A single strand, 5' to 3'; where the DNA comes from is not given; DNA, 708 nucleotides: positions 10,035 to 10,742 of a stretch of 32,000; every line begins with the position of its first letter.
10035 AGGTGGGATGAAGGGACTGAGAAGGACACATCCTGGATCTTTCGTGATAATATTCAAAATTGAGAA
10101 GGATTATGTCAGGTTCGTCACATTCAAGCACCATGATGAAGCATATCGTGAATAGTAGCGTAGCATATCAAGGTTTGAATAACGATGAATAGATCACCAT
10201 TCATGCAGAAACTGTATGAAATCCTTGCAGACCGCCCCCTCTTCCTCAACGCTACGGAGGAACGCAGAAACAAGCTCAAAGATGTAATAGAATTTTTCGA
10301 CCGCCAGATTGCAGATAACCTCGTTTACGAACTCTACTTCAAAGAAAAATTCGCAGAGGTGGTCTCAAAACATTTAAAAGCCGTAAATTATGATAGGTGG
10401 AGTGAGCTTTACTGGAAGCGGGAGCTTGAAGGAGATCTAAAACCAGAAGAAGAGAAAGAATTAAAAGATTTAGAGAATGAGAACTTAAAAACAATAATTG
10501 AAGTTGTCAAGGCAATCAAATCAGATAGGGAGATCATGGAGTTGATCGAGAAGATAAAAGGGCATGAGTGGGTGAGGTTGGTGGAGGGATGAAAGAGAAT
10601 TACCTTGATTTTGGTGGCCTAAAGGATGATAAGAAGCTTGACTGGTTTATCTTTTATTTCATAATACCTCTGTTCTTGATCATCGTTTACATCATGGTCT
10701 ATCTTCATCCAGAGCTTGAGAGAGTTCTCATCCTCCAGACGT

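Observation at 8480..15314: Six copies of one RM-gene 3' end separate the island into cassettes, with a conserved junction and a decay gradient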

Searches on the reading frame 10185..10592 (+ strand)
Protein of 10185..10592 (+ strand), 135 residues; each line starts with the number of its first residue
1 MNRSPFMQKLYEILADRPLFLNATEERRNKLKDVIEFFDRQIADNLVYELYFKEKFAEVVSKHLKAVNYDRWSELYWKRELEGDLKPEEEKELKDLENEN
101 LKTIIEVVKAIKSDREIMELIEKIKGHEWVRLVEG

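Call 5: search_protein_families(library=pfam, proteins=[window:10185-10592:+], max_evalue=0.01)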
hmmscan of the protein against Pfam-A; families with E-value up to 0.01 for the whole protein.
window:10185-10592:+ (135 aa): 2 families
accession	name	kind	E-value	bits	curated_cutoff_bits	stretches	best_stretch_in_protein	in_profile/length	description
PF13521.12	AAA_28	-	0.0022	18.6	27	1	24-75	66-116/164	AAA domain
PF21626.2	TetR-C_39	-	0.0036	18.2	27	1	55-112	7-65/96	Tetracyclin repressor, C-terminal domain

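Call 8: find_homologous_proteins(query=window:10185-10592:+, max_evalue=0.001)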
Query window:10185-10592:+ (135 aa): 80 proteins with E <= 0.001 among 131 candidates.
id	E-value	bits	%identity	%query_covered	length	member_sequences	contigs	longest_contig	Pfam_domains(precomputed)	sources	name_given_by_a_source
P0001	6.2e-80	284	100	100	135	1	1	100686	-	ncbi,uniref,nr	ncbi:MAG: hypothetical protein SCAL_001599 [Candidatus Syntrophoarchaeum caldarius]|uniref:Uncharact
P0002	2.3e-58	214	79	96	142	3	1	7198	-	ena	-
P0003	4.0e-52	194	76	90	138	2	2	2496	-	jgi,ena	-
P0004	3.2e-51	191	73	90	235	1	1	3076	PF12950.14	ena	-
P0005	4.7e-45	171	65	95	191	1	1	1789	-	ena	-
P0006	5.1e-45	171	65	99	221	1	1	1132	PF12950.14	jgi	-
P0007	2.0e-44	169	65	95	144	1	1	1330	-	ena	-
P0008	1.8e-38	150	62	89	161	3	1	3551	-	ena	-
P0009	8.8e-38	147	58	93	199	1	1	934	-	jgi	jgi:hypothetical protein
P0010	1.0e-37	147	61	87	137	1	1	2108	-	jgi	-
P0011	5.1e-37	145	87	61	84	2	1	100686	-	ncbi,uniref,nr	ncbi:MAG: hypothetical protein SCAL_001603 [Candidatus Syntrophoarchaeum caldarius]|uniref:Uncharact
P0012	8.4e-37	144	78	64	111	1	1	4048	-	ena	-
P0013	1.5e-36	143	75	66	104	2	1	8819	-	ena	-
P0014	2.4e-36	143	59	94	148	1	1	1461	-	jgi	-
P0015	5.4e-36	142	55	95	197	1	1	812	-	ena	-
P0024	3.6e-34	136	61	84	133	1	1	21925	-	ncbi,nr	ncbi:MAG: hypothetical protein N2V75_07635 [Methanophagales archaeon]|nr:hypothetical protein [Metha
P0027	8.7e-33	131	82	59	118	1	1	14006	-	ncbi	ncbi:MAG: hypothetical protein ACXQTK_02865 [Candidatus Syntropharchaeales archaeon]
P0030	4.4e-31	126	78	59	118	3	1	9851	-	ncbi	ncbi:MAG: hypothetical protein ACXQTJ_04090 [Candidatus Syntropharchaeales archaeon]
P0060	3.8e-16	77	46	97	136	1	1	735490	-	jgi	-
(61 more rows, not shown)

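Call 11: find_related_loci(query=A2, collection=genome_contigs, flank=10000)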
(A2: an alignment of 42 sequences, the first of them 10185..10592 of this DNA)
Query A2 (135 aa) in genome_contigs; peptide patterns used: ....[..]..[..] (x = any residue, [..] = any of these).
119 stretches matched a pattern; 24 encode a relative of the query (tblastn E <= 1e-3); 24 distinct loci.
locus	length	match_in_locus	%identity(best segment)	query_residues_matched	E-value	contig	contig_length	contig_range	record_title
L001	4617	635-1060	58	7-135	1e-49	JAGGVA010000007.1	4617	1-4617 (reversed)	MAG: bacterium isolate AUK088 PB_MBMC_042_c_000000000056, whole genome shotgun sequence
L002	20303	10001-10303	74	48-135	7e-43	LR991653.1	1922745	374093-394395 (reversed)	Candidatus Methanoperedenaceae archaeon GB37 isolate gfbio:2ba61e4a-a911-483b-ba5e-e0ad8afd3b38:GoM-Arc1_E37 genome asse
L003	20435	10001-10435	54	3-134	1e-42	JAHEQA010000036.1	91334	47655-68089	Methanothermococcus sp. SCGC AD-155-E23 Ga0127415_1199, whole genome shotgun sequence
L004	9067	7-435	55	5-134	2e-42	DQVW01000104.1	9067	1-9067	MAG TPA_asm: Methanothermococcus okinawensis isolate SZUA-1534 k95_453793, whole genome shotgun sequence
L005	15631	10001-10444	56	1-134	2e-40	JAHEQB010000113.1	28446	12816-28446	Methanothermococcus sp. SCGC AD-155-C09 Ga0127414_1133, whole genome shotgun sequence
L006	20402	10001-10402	60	14-134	3e-37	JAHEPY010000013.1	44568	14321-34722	Methanothermococcus sp. SCGC AD-155-M21 Ga0127417_1077, whole genome shotgun sequence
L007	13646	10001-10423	57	8-135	8e-37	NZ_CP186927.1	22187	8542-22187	Methanocaldococcus indicus strain SL43 plasmid pMI_1, complete sequence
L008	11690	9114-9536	46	8-135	4e-36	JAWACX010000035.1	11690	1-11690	MAG: Thermoplasmata archaeon isolate QQ_201709_bins_14 QQ_201709_bins_14_scaffold_35, whole genome shotgun sequence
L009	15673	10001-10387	54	20-135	7e-34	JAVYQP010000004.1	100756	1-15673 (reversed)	MAG: Archaeoglobaceae archaeon isolate DRTY-1_201901_bins_47 DRTY-1_201901_bins_47_scaffold_4, whole genome shotgun sequ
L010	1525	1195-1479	65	3-84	3e-34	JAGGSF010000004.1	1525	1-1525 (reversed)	MAG: Deltaproteobacteria bacterium isolate AUK015 PB_MANV_015_c_000000003829, whole genome shotgun sequence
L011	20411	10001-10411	53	12-135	2e-33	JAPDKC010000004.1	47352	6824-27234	MAG: archaeon isolate S5B6_HD70 c_000000000267, whole genome shotgun sequence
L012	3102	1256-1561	54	47-135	7e-29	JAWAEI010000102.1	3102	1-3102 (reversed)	MAG: Candidatus Pacearchaeota archaeon isolate QQ_201901_bins_15 QQ_201901_bins_15_scaffold_119, whole genome shotgun se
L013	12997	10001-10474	38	7-135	6e-28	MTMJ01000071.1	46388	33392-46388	MAG: Archaeoglobus sp. JdFR-22 JGI24020J35080_1000294, whole genome shotgun sequence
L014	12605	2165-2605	45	5-135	1e-24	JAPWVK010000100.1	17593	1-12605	MAG: Methanophagales archaeon isolate SB_Co_68 SB_Co_68_000000000100, whole genome shotgun sequence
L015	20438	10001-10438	40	12-135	2e-24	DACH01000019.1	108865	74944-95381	MAG TPA_asm: Archaeoglobus sp. UBA234 UBA234_contig_4, whole genome shotgun sequence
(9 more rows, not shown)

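Call 16: find_related_loci(query=A2, collection=metagenome_contigs, flank=10000)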
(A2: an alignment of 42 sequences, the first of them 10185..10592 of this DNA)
Query A2 (135 aa) in metagenome_contigs; peptide patterns used: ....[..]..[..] (x = any residue, [..] = any of these).
241 stretches matched a pattern; 116 encode a relative of the query (tblastn E <= 1e-3); the best 80 are kept; 80 distinct loci.
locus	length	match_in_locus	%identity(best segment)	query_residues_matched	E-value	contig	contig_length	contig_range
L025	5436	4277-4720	76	1-135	3e-57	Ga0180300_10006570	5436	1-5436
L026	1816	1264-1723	76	1-135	6e-54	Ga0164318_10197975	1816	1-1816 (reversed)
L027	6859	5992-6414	74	8-135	3e-52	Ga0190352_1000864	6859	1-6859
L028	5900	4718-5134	73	8-133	2e-50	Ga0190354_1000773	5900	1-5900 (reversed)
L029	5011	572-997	58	7-135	2e-49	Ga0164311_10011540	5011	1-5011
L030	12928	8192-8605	59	10-134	8e-47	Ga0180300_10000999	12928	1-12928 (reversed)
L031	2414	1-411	61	11-134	9e-47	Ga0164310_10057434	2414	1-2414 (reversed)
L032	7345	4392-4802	66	12-135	1e-46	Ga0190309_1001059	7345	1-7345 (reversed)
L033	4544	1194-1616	55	8-135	1e-45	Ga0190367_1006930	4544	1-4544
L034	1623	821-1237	65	9-134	2e-46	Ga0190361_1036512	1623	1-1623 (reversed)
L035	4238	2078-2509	55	5-135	3e-45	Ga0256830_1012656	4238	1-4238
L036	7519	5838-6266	62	6-135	5e-45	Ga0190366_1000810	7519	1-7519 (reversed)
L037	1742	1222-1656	70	3-135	2e-45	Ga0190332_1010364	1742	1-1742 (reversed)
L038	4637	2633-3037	59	14-135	5e-45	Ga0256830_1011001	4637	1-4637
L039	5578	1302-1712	61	12-135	6e-45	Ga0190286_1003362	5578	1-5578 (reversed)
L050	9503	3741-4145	53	8-134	2e-39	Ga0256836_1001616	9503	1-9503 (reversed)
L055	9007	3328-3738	53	12-135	5e-37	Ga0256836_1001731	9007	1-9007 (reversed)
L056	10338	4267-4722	52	1-135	3e-34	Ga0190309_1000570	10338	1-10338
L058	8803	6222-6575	67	29-134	8e-33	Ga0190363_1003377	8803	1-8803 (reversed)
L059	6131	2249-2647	49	13-135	5e-33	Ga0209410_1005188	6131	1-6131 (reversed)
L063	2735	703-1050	55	32-135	3e-32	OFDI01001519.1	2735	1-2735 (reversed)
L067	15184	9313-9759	48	7-135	7e-30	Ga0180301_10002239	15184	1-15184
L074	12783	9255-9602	47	5-135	4e-28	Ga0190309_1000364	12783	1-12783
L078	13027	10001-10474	38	7-135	1e-27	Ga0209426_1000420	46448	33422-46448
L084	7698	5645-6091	48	7-135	1e-25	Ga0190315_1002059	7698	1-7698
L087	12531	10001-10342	42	2-135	4e-25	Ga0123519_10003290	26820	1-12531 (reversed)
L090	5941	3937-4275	49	20-134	3e-25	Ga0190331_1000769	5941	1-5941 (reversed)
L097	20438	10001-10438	40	12-135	3e-24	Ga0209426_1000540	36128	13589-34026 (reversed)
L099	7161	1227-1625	45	14-134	5e-24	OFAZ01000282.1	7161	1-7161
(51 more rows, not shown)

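Call 25: search_protein_families(library=pfam, proteins=[L090:4284-5660:+, L014:2614-3855:+, L039:1718-3628:+, L078:11677-12300:+, L013:12285-12872:+, L074:10883-12085:+, L050:5297-8428:+, L059:4259-5131:+, L097:13289-13729:+, L090:1082-2050:+], max_evalue=0.01)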
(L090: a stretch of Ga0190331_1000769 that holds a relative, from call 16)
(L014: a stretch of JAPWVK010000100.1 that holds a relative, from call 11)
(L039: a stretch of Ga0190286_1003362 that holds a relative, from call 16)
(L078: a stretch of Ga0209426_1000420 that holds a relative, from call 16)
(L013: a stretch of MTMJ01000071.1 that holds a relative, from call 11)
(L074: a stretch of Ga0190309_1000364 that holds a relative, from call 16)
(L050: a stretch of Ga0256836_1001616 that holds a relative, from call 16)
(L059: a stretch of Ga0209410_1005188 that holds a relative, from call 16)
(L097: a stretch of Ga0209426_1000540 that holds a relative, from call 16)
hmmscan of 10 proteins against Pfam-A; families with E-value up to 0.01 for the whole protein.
L090:4284-5660:+ (458 aa): 7 families
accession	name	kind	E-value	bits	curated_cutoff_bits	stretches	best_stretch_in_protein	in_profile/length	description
PF04326.19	SLFN_AlbA_2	-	1.5e-24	87.2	25.3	1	11-121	1-117/118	Schlafen, AlbA_2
PF13749.12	HATPase_c_4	-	2.2e-24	85.7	26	1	295-381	2-89/89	Putative ATP-dependent DNA helicase recG C-terminal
PF01978.25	TrmB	-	0.00015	21.9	25.6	1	392-454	2-64/68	Sugar-specific transcriptional regulator TrmB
PF01399.33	PCI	-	0.00047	20.8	22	0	384-442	11-69/84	PCI domain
PF08279.18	HTH_11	-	0.0014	18.9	25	1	399-439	1-42/55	HTH domain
PF01047.28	MarR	-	0.0018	18.6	24.6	1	396-445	1-50/59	MarR family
PF08220.18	HTH_DeoR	-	0.0024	18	21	1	399-444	1-46/57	DeoR-like helix-turn-helix domain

L014:2614-3855:+ (413 aa): 1 family
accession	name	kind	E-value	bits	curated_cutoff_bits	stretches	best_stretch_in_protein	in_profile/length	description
PF04473.18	DUF553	-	6.7e-24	84.4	20.5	1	26-290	2-134/140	Transglutaminase-like domain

L039:1718-3628:+ (636 aa): 8 families
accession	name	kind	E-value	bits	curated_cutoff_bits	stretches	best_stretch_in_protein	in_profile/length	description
PF13175.12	AAA_15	-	1.2e-41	144.1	32.1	1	1-334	1-374/374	AAA ATPase domain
PF13304.12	AAA_21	-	1.5e-18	68.3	27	1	27-334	2-303/304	AAA domain, putative AbiEii toxin, Type IV TA system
PF13476.12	AAA_23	-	3.6e-14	54.3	27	1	6-213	2-181/201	AAA domain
PF20469.4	OLD-like_TOPRIM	-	1e-12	48.8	23.2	1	385-473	1-67/67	Overcoming lysogenization defect protein-like, TOPRIM domain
PF02463.25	SMC_N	-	2.6e-11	43.8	40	1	3-338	2-206/220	RecF/RecN/SMC N terminal domain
PF11398.14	DUF2813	-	7.4e-09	35.9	21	1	1-336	1-327/372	Protein of unknown function (DUF2813)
PF11536.14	DUF3226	-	2e-05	24.9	27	1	390-506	3-113/208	Protein of unknown function (DUF3226)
PF13514.12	AAA_27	-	0.0033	17.5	22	0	1-94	1-93/206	AAA domain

L078:11677-12300:+ (207 aa): 0 families

L013:12285-12872:+ (195 aa): 0 families

L074:10883-12085:+ (400 aa): 0 families

L050:5297-8428:+ (1043 aa): 10 families
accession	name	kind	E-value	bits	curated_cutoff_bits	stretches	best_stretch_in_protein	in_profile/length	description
PF00271.37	Helicase_C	-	9e-25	87.5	23.5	1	644-755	1-109/110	Helicase conserved C-terminal domain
PF00176.29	SNF2-rel_dom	-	5e-18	65.6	24.9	1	255-478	12-234/290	SNF2-related domain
PF04851.21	ResIII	-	1.9e-13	51.1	22.5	1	261-401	24-163/164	Type III restriction enzyme, res subunit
PF00270.35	DEAD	-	4.4e-08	33.5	26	1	262-403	16-162/167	DEAD/DEAH box helicase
PF09565.16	RE_NgoFVII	-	4.7e-07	29.7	23.8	1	101-189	57-152/162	NgoFVII restriction endonuclease N-terminal PLD domain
PF13091.12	PLDc_2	-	3e-05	24.3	27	1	92-186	48-132/132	PLD-like domain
PF13307.12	Helicase_C_2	-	6e-05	23.6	25.3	1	649-749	1-104/170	Helicase C-terminal domain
PF11304.13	DUF3106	-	0.0012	19.7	24.3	0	975-1010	21-56/104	Protein of unknown function (DUF3106)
PF07652.20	Flavi_DEAD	-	0.0021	18.5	21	1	329-403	66-139/148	Flavivirus DEAD domain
PF22590.2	Cas3-like_C_2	-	0.0066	17.2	27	0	700-755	48-104/106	CRISPR-associated nuclease/helicase Cas3, C-terminal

L059:4259-5131:+ (290 aa): 1 family
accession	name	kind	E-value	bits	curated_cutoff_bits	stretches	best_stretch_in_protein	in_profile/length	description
PF18928.5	DUF5677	-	2.1e-09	38.1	27.1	1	71-205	25-156/166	Family of unknown function (DUF5677)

L097:13289-13729:+ (146 aa): 2 families
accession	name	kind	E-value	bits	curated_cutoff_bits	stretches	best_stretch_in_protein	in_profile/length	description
PF01878.24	EVE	-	1.5e-22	80.6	23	1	2-143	1-143/145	EVE domain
PF10539.14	Dev_Cell_Death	-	0.0032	17.7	27.8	1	14-95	13-83/126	Development and cell death domain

L090:1082-2050:+ (322 aa): 2 families
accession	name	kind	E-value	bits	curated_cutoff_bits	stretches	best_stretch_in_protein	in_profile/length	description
PF20903.3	SPL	-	6.3e-16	58.6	27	1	56-233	83-255/338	Spore photoproduct lyase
PF04055.27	Radical_SAM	-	0.00018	22.2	29.5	1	58-224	5-162/166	Radical SAM superfamily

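Call 26: search_protein_families(library=pfam, proteins=[L090:2040-3170:+, L087:10351-11502:+, L029:1173-4832:+, L084:6070-6999:+, L099:1667-2776:+, L055:4860-5636:+, L056:7672-9474:+, L063:1090-2682:+, L002:10330-11802:+, L097:12847-13236:+], max_evalue=0.01)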
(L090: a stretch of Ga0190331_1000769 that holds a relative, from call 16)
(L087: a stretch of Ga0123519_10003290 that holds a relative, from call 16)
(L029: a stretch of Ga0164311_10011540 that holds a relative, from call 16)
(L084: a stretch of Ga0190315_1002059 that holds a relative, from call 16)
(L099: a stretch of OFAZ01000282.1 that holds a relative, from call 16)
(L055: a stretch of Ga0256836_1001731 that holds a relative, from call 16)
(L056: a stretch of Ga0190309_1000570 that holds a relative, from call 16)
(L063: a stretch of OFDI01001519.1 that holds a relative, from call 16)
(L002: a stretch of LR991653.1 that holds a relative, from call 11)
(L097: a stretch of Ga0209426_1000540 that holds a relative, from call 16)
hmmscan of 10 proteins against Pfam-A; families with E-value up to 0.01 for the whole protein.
L090:2040-3170:+ (376 aa): 1 family
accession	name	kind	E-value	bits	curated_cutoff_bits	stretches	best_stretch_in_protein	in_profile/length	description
PF22560.2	GMT-wHTH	-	3.3e-06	27.9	27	1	277-341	2-71/82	GMT-like wHTH domain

L087:10351-11502:+ (383 aa): 3 families
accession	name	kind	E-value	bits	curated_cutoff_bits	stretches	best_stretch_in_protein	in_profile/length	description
PF06114.19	Peptidase_M78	-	6.5e-14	52.2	22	1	172-299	2-120/123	IrrE N-terminal-like domain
PF01381.28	HTH_3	-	9.5e-05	22.8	23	1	23-68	9-54/55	Helix-turn-helix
PF13384.12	HTH_23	-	0.007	16.6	24.6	0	14-45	10-39/50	Homeodomain-like domain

L029:1173-4832:+ (1219 aa): 11 families
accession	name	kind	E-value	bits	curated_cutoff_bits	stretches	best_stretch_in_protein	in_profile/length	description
PF13245.12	AAA_19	-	1.6e-33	116.1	25.1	1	595-730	4-133/134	AAA domain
PF13604.12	AAA_30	-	1.4e-30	106.9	27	1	590-739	4-141/191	AAA domain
PF01443.25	Viral_helicase1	-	2.6e-14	54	21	2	986-1060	153-228/228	Viral superfamily 1 RNA helicase core domain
PF13538.12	UvrD_C_2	-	2.2e-13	50.3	27.4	1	1011-1058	1-51/52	UvrD-like helicase C-terminal domain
PF13086.12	AAA_11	-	2.8e-10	40.9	27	2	684-729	212-253/257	AAA domain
PF05970.20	PIF1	-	8.8e-06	25.9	25.9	1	607-731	27-157/223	PIF1-like helicase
PF09848.15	SLFN-g3_helicase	-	4e-05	23.5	24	1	604-696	3-90/354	Schlafen group 3, DNA/RNA helicase domain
PF18335.7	SH3_13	-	6.7e-05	23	41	1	885-950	1-53/65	ATP-dependent RecD-like DNA helicase SH3 domain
PF13401.12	AAA_22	-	0.0001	23.1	27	1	604-723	7-124/130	AAA domain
PF00580.27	UvrD-helicase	-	0.00011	22.5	23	1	602-651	13-63/271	UvrD/REP helicase N-terminal domain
PF13476.12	AAA_23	-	0.0084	17.2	27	1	602-626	19-43/201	AAA domain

L084:6070-6999:+ (309 aa): 0 families

L099:1667-2776:+ (369 aa): 5 families
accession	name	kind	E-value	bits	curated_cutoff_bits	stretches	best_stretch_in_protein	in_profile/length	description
PF13175.12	AAA_15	-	9.2e-24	85.2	32.1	2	198-319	267-374/374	AAA ATPase domain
PF13304.12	AAA_21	-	1.8e-17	64.8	27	1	24-315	1-299/304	AAA domain, putative AbiEii toxin, Type IV TA system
PF02463.25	SMC_N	-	8.4e-07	29.1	40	1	2-47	2-50/220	RecF/RecN/SMC N terminal domain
PF13476.12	AAA_23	-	5.6e-05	24.3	27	1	4-185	1-155/201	AAA domain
PF11398.14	DUF2813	-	0.0041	17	21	0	3-47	4-47/372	Protein of unknown function (DUF2813)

L055:4860-5636:+ (258 aa): 2 families
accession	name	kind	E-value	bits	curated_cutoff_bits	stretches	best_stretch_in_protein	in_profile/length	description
PF11536.14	DUF3226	-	1.7e-36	126.4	27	1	17-252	2-203/208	Protein of unknown function (DUF3226)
PF20469.4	OLD-like_TOPRIM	-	0.0003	21.7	23.2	1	17-60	5-53/67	Overcoming lysogenization defect protein-like, TOPRIM domain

L056:7672-9474:+ (600 aa): 1 family
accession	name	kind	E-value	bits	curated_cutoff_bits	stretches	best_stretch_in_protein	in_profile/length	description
PF01351.25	RNase_HII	-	5.7e-38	131.2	25.8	1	396-594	1-197/199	Ribonuclease HII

L063:1090-2682:+ (530 aa): 13 families
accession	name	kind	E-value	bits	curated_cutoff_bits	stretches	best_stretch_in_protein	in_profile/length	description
PF07693.20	KAP_NTPase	-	6.1e-35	121.3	20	1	34-275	16-227/293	KAP family P-loop domain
PF24883.2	NPHP3_N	-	1e-06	29.5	24.8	0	36-95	20-79/164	Nephrocystin 3, N-terminal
PF13191.12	AAA_16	-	3.8e-06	27.9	32.6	1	39-212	25-144/167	AAA ATPase domain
PF01637.24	ATPase_2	-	4.7e-06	27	33.2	1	36-211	16-121/225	ATPase domain predominantly from Archaea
PF13401.12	AAA_22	-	3.9e-05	24.4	27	0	37-78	4-45/130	AAA domain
PF20720.3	nSTAND3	-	0.00015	22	27.2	1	32-72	11-51/155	Novel STAND NTPase 3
PF05673.19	DUF815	-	0.00016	21.4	23.8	0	12-65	28-80/249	Protein of unknown function (DUF815)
PF12775.13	AAA_7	-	0.00034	20.6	25.8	1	32-71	27-66/181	P-loop containing dynein motor region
PF00004.35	AAA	-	0.0012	19.8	21.2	0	173-215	35-72/131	ATPase family associated with various cellular activities (AAA)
PF03193.22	RsgA_GTPase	-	0.0028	17.9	30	1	32-63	101-131/174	RsgA GTPase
PF05729.18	NACHT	-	0.0033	17.7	26.7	0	40-115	2-84/167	NACHT domain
PF25201.1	nSTAND6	-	0.0056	17.1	27.7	0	32-63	12-43/148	Novel STAND NTPase 6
PF07728.20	AAA_5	-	0.0068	16.9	22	0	41-66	2-26/139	AAA domain (dynein-related subfamily)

L002:10330-11802:+ (490 aa): 2 families
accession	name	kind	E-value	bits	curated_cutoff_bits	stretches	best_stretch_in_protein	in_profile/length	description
PF01966.28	HD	-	3.9e-13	50.1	22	1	63-241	1-114/116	HD domain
PF12917.13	YfbR-like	-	0.0069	16.5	25.9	0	61-106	24-67/182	5'-deoxynucleotidase YfbR-like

L097:12847-13236:+ (129 aa): 0 families

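Call 39: search_protein_families(library=pfam, proteins=[L058:2970-6584:+, L067:2469-6143:+, L028:1664-5140:+, L003:6980-10450:+], max_evalue=0.001)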
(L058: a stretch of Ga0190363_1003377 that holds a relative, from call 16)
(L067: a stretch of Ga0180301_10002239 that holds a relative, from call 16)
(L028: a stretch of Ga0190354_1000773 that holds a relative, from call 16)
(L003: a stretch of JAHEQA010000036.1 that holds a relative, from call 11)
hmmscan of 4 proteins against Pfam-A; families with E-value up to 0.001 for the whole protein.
L058:2970-6584:+ (1204 aa): 4 families
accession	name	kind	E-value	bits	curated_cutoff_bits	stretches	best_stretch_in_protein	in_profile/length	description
PF07669.17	Eco57I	-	3.2e-38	131.9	25.3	1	473-774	2-171/171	Eco57I restriction-modification methylase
PF12950.13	TaqI_C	-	1.2e-11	45.3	26.5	1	899-1065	1-118/118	TaqI-like C-terminal specificity domain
PF02384.22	N6_Mtase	-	4.1e-10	39.9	20.4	1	668-803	121-237/311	N-6 DNA Methylase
PF20473.4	MmeI_Mtase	-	1.4e-08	34.7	27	1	381-494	7-85/259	MmeI, DNA-methyltransferase domain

L067:2469-6143:+ (1224 aa): 6 families
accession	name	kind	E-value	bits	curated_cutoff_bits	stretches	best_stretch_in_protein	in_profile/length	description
PF00271.37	Helicase_C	-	2.6e-19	69.9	23.5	1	778-911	5-110/110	Helicase conserved C-terminal domain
PF00176.29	SNF2-rel_dom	-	7.8e-12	45.3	24.9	1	270-454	17-187/290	SNF2-related domain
PF13091.12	PLDc_2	-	1.9e-11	44.3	27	1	93-193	40-132/132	PLD-like domain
PF04851.21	ResIII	-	5.3e-08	33.4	22.5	1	272-430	25-162/164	Type III restriction enzyme, res subunit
PF09565.16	RE_NgoFVII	-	2.2e-06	27.5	23.8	1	104-193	60-149/162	NgoFVII restriction endonuclease N-terminal PLD domain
PF00270.35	DEAD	-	4.3e-05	23.7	26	1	274-435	18-164/167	DEAD/DEAH box helicase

L028:1664-5140:+ (1159 aa): 3 families
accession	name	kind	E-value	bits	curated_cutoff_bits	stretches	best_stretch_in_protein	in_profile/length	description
PF07669.17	Eco57I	-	2.6e-28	99.7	25.3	1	460-765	1-171/171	Eco57I restriction-modification methylase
PF02384.22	N6_Mtase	-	1.6e-08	34.7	20.4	0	308-416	5-80/311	N-6 DNA Methylase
PF20473.4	MmeI_Mtase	-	6.5e-06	26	27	1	369-482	6-85/259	MmeI, DNA-methyltransferase domain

L003:6980-10450:+ (1157 aa): 4 families
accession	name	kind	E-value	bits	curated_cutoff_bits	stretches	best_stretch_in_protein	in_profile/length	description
PF07669.17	Eco57I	-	2.5e-42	145.3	25.3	1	473-732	1-171/171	Eco57I restriction-modification methylase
PF12950.13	TaqI_C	-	6.9e-13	49.3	26.5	1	850-1007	1-118/118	TaqI-like C-terminal specificity domain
PF02384.22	N6_Mtase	-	4.8e-11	43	20.4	1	632-758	116-244/311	N-6 DNA Methylase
PF20473.4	MmeI_Mtase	-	1.4e-09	37.9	27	1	403-514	16-105/259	MmeI, DNA-methyltransferase domain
